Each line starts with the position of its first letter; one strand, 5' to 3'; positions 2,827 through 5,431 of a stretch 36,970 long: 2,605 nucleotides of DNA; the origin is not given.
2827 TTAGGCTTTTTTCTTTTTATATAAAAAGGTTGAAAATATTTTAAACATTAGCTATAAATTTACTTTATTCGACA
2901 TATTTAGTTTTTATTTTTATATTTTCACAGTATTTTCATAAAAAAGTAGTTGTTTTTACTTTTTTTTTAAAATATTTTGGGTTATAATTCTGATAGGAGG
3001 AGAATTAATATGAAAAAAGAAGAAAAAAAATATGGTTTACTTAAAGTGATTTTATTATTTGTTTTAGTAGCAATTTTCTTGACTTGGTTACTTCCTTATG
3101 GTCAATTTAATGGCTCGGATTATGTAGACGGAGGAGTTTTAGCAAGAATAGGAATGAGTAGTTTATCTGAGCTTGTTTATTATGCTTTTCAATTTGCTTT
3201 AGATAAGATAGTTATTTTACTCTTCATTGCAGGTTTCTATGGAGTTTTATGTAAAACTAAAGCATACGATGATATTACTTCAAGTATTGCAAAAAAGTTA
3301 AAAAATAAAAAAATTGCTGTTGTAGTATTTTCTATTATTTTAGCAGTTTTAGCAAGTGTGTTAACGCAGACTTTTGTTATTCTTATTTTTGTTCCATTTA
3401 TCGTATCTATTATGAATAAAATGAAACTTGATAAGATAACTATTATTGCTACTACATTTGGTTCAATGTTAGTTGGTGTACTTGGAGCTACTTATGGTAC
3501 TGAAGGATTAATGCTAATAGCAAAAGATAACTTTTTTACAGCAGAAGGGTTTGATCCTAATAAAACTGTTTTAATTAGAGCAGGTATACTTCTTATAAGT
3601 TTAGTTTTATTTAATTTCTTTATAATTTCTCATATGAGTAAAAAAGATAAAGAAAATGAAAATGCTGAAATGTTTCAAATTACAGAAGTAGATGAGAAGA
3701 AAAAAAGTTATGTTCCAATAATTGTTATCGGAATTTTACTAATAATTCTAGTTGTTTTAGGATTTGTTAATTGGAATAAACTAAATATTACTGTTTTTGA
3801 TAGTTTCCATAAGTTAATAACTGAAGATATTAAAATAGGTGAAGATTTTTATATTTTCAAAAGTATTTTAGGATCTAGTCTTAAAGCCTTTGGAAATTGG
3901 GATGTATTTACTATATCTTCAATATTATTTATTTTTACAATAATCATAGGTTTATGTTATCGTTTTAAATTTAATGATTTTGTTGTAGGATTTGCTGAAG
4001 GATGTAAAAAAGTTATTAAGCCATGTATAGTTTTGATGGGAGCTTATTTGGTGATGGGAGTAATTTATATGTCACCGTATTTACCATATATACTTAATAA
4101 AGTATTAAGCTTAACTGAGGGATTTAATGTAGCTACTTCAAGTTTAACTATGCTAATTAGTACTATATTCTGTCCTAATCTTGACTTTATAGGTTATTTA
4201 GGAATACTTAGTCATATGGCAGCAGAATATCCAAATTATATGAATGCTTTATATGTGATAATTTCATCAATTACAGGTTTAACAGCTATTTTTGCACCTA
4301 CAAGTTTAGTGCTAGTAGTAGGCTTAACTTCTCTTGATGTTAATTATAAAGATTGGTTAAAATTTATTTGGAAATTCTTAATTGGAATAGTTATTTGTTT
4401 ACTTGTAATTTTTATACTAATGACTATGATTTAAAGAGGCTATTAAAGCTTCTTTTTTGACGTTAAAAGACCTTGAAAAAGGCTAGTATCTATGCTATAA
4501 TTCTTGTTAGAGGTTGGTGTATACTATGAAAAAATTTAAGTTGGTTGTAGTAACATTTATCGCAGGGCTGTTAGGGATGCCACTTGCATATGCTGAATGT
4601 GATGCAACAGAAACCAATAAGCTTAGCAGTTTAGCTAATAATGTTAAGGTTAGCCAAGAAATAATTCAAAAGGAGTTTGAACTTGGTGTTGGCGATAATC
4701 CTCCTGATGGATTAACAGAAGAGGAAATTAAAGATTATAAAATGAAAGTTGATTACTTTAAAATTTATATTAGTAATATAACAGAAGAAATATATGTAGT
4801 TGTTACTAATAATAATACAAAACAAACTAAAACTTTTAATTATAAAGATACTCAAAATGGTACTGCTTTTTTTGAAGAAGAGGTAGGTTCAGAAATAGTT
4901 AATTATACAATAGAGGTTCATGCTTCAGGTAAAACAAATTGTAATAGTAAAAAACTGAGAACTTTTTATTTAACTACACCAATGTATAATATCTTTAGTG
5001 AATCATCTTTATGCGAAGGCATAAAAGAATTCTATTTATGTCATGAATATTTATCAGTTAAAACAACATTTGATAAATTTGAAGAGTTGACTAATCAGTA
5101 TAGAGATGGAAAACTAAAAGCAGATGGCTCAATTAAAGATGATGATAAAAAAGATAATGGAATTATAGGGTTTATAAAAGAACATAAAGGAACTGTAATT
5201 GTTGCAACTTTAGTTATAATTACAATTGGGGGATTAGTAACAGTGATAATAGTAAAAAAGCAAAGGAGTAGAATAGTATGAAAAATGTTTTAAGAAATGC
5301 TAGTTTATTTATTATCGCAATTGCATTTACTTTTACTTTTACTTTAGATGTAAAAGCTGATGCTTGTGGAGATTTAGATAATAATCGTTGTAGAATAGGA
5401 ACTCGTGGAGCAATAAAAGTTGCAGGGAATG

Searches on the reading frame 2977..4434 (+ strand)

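Call 76: search_protein_families(library=pfam, proteins=[window:2977-4434:+], max_evalue=0.001)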
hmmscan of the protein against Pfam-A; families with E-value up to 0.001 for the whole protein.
window:2977-4434:+ (485 aa): 1 family
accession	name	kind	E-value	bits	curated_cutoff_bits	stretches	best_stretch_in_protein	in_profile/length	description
PF03606.21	DcuC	-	3e-12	46.2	23.1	1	70-482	71-459/461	C4-dicarboxylate anaerobic carrier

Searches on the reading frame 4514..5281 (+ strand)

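Call 5: search_protein_families(library=pfam, proteins=[window:4514-5281:+], max_evalue=0.1)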
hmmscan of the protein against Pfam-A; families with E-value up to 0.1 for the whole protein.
window:4514-5281:+ (255 aa): 1 family
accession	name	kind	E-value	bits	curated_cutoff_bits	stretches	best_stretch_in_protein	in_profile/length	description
PF23202.1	PAH_ZNF598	-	0.059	14.1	25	0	182-205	18-41/83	ZNF598 PAH domain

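Call 6: search_protein_families(library=ncbifam, proteins=[window:4514-5281:+], max_evalue=0.1)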
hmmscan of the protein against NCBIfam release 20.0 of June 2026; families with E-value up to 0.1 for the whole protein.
window:4514-5281:+ (255 aa): 1 family
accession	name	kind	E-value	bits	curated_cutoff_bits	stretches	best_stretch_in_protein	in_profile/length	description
TIGR03773.1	anch_rpt_wall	hypoth_equivalog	0.038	12.9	190.3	1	180-243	450-509/516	TIGR03773 family transporter-associated surface protein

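Call 84: search_protein_families(library=phrogs, proteins=[window:4514-5281:+], max_evalue=0.01)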
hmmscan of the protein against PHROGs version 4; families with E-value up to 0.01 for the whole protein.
window:4514-5281:+ (255 aa): 0 families
